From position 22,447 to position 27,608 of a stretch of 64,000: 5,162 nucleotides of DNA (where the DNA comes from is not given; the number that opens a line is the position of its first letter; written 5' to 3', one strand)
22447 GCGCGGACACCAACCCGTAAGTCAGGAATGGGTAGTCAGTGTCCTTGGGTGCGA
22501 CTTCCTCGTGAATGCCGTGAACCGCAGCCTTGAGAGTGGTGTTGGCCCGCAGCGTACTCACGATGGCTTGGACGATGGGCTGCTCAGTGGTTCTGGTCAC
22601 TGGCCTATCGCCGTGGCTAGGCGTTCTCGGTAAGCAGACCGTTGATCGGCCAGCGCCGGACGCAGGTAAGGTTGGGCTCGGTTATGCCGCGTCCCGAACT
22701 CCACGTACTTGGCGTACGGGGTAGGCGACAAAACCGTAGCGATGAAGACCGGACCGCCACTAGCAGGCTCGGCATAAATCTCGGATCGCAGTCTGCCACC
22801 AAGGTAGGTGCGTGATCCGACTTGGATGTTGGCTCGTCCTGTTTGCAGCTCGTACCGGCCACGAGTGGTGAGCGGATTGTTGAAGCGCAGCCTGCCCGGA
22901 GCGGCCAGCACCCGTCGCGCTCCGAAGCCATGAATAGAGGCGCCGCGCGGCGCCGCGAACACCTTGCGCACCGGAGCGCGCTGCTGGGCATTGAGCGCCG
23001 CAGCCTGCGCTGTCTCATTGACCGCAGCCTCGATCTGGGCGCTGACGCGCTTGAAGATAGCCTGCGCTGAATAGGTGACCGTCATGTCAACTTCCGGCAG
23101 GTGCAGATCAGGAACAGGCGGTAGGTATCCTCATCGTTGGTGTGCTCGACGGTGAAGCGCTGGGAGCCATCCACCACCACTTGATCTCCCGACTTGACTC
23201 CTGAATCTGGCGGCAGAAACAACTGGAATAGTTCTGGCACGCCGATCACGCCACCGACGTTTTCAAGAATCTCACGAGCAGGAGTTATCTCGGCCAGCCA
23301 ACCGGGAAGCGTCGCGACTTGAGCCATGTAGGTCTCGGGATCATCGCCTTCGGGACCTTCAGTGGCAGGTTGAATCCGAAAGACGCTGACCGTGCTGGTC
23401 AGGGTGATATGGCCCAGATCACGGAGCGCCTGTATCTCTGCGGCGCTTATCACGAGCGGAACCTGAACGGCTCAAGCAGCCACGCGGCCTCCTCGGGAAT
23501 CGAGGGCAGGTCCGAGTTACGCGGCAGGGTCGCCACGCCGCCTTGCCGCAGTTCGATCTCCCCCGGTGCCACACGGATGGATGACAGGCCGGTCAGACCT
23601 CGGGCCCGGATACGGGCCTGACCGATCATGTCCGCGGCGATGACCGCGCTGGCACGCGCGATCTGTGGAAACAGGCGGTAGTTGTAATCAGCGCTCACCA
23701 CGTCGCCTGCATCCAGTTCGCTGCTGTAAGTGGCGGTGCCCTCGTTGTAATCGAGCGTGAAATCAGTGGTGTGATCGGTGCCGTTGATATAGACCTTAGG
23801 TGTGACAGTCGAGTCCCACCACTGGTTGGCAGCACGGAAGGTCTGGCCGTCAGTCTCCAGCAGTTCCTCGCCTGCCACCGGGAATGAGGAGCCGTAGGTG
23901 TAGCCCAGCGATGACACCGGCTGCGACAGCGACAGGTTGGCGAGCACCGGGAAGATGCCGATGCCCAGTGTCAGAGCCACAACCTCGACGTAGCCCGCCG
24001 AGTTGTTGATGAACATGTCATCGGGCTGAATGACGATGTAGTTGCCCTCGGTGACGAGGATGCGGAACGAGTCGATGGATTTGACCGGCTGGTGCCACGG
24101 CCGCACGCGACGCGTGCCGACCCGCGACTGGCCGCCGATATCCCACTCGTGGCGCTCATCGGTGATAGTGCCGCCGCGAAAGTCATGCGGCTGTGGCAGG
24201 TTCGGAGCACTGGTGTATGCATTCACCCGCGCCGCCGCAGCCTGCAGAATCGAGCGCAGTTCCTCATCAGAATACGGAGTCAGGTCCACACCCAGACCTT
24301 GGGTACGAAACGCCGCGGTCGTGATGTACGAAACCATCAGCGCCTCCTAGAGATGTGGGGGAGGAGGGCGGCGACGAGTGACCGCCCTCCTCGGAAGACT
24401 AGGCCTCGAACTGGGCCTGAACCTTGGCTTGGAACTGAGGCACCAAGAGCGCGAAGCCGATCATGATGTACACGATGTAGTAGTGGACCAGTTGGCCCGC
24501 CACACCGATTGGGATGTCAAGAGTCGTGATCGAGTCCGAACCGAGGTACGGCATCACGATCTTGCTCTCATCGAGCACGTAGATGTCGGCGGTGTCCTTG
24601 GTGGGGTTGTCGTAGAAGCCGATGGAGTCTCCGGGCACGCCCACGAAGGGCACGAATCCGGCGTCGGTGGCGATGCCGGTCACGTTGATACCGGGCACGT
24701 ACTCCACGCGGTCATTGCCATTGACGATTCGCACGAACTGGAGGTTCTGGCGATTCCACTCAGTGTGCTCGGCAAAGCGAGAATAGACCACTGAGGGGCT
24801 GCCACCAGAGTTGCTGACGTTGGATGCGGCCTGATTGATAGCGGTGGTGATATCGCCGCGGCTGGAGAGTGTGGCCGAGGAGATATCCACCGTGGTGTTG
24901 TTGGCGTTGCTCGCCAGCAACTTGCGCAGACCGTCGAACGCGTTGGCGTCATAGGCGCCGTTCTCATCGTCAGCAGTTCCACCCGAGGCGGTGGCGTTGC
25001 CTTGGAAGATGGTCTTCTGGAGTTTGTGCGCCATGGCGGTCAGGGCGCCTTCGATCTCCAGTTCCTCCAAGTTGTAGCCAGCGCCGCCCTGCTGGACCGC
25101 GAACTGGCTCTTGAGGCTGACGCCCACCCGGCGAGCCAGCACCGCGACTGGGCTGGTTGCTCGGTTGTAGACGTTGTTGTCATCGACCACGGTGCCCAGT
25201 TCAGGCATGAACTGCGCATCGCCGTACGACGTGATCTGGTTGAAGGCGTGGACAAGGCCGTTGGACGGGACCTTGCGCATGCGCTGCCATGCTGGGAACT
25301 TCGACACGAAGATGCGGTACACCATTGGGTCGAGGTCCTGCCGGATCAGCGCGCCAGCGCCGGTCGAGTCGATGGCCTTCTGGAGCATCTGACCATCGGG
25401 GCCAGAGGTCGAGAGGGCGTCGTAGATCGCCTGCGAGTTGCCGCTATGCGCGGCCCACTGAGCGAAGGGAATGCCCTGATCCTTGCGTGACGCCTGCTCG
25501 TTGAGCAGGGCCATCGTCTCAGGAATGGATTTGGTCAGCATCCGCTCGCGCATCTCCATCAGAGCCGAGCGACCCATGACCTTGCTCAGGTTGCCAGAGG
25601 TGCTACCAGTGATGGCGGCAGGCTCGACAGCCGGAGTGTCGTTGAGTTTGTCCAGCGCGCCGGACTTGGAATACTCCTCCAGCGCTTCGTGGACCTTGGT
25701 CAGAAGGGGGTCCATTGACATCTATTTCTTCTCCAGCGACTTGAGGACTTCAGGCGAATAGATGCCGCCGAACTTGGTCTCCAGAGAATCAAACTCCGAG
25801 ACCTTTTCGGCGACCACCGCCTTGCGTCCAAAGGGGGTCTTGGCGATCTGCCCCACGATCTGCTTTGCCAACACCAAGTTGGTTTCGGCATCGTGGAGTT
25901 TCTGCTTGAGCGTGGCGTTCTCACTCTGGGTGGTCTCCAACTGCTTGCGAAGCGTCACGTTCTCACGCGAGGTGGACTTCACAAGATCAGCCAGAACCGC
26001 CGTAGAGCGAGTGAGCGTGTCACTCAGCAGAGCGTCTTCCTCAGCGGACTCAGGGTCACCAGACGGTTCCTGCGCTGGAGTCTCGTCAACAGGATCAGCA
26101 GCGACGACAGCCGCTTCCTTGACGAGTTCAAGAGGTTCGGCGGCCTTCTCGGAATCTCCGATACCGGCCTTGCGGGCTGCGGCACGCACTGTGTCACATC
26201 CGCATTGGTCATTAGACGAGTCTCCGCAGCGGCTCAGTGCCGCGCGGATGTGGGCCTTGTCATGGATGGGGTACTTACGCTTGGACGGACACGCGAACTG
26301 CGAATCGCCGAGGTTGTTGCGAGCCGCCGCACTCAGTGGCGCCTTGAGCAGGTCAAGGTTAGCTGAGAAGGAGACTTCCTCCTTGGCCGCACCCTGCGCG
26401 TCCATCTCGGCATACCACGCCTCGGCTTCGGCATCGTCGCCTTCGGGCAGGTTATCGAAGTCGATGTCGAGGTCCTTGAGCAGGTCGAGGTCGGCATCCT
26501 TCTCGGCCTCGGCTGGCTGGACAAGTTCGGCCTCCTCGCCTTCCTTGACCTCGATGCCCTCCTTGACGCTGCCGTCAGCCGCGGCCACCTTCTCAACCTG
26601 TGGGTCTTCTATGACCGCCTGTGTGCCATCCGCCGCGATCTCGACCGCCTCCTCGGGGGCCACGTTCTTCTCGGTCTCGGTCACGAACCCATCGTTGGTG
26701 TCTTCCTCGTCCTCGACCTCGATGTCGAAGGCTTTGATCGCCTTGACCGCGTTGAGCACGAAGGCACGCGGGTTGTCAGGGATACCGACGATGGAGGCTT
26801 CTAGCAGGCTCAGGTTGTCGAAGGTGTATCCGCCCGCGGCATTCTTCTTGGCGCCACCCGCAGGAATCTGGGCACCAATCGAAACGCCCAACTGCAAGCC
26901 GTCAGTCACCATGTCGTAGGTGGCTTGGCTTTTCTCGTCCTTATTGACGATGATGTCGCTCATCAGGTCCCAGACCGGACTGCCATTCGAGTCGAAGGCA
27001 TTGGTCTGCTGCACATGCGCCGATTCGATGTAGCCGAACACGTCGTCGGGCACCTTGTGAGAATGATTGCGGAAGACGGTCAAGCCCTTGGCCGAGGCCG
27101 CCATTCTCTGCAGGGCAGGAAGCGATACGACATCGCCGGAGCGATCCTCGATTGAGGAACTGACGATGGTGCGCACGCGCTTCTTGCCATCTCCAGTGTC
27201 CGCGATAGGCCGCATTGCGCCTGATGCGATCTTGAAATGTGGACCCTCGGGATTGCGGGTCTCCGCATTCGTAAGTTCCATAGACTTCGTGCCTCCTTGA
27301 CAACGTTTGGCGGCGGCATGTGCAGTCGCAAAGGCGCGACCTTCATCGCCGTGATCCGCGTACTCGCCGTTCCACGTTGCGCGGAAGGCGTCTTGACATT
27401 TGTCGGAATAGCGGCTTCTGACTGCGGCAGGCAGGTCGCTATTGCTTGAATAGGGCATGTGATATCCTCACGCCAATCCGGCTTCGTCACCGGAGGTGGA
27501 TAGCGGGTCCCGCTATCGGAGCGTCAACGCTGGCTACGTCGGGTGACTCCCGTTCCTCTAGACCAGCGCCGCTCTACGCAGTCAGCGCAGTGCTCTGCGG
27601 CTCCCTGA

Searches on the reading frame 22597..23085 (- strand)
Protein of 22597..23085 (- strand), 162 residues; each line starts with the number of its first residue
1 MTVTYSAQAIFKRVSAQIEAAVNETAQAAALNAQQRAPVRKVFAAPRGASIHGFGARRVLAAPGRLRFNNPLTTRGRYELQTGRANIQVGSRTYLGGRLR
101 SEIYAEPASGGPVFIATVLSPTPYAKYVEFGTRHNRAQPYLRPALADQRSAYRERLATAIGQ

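Call 87: search_protein_families(library=pfam, proteins=[window:22597-23085:-], max_evalue=0.001)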
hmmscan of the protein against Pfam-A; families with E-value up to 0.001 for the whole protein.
window:22597-23085:- (162 aa): 1 family
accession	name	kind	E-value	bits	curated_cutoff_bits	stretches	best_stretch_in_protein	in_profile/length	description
PF04883.17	HK97-gp10_like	-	2.7e-05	25.5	21.4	0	12-131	12-78/78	Bacteriophage HK97-gp10, putative tail-component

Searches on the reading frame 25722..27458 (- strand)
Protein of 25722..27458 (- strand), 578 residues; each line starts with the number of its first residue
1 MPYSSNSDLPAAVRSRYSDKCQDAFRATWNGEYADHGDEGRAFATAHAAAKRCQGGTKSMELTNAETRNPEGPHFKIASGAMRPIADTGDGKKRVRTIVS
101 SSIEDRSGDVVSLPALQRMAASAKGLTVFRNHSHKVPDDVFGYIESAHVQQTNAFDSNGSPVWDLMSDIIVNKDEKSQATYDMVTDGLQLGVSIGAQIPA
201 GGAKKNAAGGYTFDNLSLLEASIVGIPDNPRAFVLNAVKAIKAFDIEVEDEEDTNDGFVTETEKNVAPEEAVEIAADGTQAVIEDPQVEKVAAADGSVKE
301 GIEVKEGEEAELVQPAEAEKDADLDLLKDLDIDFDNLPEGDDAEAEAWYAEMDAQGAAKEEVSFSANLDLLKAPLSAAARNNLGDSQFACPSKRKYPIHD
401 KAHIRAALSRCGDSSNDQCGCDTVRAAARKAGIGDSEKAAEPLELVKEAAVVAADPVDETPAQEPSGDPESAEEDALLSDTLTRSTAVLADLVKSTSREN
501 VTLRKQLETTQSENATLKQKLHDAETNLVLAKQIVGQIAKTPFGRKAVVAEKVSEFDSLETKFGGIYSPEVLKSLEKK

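Call 9: search_protein_families(library=pfam, proteins=[window:25722-27458:-], max_evalue=0.01)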
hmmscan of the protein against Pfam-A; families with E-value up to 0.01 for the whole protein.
window:25722-27458:- (578 aa): 3 families
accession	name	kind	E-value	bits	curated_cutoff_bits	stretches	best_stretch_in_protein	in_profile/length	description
PF20223.3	DUF6582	-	4.5e-08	33.8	27.3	1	381-426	18-64/83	Family of unknown function (DUF6582)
PF03980.19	Nnf1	-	0.0013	19.5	23.7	1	470-522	60-106/110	Nnf1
PF07989.16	Cnn_1N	-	0.0089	16.6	28.5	0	491-527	36-72/74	Centrosomin N-terminal motif 1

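Call 10: search_protein_families(library=phrogs, proteins=[window:25722-27458:-], max_evalue=0.01)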
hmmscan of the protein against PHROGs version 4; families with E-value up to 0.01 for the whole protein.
window:25722-27458:- (578 aa): 2 families
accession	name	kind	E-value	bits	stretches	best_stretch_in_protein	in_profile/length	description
phrog_16160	-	unknown function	6.9e-12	46.8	1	373-414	2-43/69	-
phrog_617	-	head and packaging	3.7e-05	23.8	1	91-511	24-396/626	major head protein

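Call 99: search_protein_families(library=ncbifam, proteins=[window:25722-27458:-], max_evalue=0.01)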
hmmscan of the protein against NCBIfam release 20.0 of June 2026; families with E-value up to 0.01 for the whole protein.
window:25722-27458:- (578 aa): 0 families
